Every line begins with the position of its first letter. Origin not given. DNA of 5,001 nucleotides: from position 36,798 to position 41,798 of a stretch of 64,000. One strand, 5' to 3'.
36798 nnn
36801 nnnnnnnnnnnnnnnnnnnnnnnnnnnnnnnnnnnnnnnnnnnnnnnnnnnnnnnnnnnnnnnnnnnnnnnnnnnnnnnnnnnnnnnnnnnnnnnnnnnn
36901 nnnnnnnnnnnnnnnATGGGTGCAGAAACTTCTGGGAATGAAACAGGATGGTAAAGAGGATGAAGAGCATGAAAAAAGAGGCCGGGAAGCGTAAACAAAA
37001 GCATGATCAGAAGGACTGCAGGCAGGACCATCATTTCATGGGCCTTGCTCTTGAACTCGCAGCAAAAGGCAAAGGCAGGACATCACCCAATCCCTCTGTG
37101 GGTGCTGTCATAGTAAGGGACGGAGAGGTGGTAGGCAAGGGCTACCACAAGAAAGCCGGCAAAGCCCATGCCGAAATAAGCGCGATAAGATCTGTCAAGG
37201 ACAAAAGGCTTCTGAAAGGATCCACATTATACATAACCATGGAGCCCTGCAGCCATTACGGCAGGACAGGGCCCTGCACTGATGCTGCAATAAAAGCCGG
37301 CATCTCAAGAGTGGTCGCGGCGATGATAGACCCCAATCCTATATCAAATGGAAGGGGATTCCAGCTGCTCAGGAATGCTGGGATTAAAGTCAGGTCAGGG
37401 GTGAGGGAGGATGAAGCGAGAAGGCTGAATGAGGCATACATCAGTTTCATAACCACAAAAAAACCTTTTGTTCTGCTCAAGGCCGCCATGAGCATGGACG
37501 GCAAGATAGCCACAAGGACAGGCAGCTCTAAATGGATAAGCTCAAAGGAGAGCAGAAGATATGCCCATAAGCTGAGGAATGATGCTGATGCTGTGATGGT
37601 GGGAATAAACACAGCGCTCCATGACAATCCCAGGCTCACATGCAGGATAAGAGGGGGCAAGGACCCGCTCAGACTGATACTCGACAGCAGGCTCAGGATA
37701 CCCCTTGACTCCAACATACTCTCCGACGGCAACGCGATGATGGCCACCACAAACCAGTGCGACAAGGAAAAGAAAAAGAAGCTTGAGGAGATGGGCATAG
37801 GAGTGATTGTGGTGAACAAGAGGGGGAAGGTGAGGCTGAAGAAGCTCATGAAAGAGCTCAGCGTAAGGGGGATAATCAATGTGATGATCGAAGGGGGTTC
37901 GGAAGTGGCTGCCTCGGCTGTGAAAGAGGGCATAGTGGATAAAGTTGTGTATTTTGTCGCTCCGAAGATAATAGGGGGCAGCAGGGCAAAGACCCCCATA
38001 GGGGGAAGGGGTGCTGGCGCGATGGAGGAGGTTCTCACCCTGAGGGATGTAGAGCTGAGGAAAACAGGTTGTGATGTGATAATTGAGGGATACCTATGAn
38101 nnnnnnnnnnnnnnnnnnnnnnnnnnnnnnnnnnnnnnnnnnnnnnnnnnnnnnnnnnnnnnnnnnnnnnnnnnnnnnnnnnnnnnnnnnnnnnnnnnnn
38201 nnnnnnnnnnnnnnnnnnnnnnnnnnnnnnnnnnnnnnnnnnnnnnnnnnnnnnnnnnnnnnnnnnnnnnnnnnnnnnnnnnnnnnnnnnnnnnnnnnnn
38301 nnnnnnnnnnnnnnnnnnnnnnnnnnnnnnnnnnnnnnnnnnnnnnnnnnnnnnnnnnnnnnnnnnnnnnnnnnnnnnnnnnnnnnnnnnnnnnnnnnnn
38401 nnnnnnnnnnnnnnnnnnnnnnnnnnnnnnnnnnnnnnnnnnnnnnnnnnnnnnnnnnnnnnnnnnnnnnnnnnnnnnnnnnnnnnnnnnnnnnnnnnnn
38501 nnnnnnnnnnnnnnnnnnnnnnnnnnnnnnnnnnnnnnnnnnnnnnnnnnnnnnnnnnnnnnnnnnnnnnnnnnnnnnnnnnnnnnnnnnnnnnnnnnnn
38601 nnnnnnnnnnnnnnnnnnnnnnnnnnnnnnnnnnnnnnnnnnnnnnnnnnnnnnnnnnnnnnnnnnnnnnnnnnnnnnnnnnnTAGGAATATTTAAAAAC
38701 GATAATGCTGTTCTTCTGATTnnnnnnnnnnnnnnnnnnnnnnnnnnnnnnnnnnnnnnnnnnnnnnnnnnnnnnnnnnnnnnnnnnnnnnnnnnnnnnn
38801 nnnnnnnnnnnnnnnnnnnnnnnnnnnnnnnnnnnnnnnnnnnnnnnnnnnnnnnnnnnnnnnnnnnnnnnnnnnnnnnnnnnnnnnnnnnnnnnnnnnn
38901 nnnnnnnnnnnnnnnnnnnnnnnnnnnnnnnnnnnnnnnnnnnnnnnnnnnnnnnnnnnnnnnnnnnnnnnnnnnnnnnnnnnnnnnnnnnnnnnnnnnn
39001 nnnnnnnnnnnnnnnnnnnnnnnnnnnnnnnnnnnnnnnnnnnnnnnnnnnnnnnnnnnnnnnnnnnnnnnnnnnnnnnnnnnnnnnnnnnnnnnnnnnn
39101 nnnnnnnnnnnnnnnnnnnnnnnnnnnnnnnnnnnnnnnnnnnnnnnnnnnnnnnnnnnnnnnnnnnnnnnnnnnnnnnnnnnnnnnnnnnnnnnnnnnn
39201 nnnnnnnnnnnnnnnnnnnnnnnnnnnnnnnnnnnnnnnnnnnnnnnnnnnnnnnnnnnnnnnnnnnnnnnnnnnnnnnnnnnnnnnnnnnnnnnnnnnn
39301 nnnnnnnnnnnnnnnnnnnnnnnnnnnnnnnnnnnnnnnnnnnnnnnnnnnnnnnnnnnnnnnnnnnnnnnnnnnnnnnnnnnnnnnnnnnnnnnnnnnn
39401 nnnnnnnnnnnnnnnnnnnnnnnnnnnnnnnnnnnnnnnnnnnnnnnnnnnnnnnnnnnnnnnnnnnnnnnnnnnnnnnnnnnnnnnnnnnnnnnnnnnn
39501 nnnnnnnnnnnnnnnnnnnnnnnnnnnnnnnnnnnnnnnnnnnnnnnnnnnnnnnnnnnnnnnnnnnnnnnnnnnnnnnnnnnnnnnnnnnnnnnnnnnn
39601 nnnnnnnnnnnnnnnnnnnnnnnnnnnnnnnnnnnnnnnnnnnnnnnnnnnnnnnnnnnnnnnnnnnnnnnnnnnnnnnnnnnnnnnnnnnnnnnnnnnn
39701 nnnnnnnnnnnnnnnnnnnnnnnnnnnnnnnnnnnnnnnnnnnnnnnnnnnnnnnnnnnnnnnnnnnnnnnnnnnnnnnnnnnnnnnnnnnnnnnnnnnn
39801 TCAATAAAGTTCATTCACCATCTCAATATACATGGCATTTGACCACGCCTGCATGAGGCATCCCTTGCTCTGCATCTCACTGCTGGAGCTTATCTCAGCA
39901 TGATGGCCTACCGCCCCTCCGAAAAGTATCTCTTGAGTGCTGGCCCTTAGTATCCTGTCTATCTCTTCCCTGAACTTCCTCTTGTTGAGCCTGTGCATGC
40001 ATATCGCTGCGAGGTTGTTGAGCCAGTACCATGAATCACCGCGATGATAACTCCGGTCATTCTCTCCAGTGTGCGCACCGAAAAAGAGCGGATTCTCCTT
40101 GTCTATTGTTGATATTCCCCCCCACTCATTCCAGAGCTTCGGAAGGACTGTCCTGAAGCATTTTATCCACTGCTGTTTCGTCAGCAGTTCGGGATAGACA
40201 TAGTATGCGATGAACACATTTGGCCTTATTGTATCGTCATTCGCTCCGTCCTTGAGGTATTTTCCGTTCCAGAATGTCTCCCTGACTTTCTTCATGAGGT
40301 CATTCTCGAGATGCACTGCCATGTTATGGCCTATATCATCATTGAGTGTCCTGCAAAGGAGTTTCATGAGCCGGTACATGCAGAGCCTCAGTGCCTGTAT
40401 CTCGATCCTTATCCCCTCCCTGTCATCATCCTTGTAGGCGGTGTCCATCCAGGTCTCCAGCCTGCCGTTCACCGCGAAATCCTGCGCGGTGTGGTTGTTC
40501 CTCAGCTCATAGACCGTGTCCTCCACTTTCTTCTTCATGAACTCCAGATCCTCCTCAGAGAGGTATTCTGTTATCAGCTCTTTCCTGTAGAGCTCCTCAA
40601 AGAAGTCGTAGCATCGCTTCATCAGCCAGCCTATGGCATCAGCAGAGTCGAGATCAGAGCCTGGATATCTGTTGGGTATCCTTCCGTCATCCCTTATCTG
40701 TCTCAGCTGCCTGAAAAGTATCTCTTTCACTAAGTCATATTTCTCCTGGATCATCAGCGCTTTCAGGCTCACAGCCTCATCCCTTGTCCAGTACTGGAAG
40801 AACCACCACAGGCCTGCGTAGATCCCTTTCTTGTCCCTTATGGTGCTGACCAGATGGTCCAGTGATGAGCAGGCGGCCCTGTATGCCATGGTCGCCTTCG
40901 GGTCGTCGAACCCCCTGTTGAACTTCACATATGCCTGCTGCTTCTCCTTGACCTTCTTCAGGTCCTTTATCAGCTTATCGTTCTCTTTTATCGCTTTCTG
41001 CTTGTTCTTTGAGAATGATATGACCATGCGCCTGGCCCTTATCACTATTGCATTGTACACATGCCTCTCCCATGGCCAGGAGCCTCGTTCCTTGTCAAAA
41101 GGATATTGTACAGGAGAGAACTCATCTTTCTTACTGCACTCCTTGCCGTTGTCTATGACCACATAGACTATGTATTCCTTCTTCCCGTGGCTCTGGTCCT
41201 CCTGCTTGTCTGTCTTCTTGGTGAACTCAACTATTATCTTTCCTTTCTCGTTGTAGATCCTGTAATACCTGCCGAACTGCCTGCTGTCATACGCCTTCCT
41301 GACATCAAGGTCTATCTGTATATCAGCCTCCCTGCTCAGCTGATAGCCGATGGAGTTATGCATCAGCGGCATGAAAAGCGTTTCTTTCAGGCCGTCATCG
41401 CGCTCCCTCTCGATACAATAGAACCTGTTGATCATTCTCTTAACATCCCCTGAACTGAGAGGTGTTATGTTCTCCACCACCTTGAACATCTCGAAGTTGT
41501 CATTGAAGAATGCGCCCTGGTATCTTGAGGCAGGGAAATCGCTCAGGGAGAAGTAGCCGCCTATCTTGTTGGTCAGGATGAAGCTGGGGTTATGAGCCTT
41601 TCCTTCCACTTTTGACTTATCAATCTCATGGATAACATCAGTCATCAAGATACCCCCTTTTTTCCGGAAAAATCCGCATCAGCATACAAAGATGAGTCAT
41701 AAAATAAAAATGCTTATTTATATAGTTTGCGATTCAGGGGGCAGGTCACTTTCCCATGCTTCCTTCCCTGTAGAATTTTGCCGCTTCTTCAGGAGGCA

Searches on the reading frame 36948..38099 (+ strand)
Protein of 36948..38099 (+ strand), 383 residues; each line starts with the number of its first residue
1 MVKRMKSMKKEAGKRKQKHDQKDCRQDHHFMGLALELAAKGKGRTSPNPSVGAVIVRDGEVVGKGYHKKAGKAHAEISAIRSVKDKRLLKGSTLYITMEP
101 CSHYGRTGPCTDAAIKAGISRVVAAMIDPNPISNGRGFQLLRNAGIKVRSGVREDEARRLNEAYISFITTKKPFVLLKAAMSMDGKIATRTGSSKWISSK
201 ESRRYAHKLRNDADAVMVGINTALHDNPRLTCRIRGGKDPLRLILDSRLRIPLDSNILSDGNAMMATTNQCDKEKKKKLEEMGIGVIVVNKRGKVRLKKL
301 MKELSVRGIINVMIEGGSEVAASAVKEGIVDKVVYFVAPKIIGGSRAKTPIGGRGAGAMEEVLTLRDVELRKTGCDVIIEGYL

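Call 89: search_protein_families(library=pfam, proteins=[window:36948-38099:+], max_evalue=0.00001)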
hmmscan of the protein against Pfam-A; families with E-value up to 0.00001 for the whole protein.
window:36948-38099:+ (383 aa): 3 families
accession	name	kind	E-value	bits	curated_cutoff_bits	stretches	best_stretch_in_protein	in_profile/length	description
PF01872.23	RibD_C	-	4.2e-56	190.3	24.1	1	173-378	1-196/197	RibD C-terminal domain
PF00383.29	dCMP_cyt_deam_1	-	1.2e-22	80.2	25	1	26-126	3-102/102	Cytidine and deoxycytidylate deaminase zinc-binding region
PF14437.12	MafB19-deam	-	1.8e-11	44.6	27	1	48-130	22-105/142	MafB19-like deaminase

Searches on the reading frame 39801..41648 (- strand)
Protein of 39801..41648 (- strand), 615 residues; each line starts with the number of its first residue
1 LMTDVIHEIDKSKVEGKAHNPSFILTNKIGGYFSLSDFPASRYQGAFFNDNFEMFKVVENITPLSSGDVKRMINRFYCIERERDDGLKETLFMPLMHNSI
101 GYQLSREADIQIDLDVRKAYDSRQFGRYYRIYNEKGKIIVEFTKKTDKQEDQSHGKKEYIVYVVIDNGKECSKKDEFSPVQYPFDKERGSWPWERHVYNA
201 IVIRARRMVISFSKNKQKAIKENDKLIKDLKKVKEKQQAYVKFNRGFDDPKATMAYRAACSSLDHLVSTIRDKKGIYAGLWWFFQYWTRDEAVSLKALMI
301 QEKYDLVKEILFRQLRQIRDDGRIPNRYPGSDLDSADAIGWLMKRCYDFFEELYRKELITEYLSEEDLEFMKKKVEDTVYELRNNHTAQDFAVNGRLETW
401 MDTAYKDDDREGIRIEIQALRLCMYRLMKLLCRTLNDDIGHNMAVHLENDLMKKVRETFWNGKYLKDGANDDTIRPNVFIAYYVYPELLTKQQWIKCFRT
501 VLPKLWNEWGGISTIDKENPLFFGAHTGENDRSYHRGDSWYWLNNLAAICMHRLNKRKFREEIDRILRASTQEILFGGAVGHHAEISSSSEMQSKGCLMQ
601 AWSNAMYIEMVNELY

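Call 89: search_protein_families(library=pfam, proteins=[window:39801-41648:-], max_evalue=0.00001)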
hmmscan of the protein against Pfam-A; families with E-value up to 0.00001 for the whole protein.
window:39801-41648:- (615 aa): 1 family
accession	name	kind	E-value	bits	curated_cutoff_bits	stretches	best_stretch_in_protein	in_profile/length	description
PF06202.20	GDE_C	-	7.9e-35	120.9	21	1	271-607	13-365/367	Amylo-alpha-1,6-glucosidase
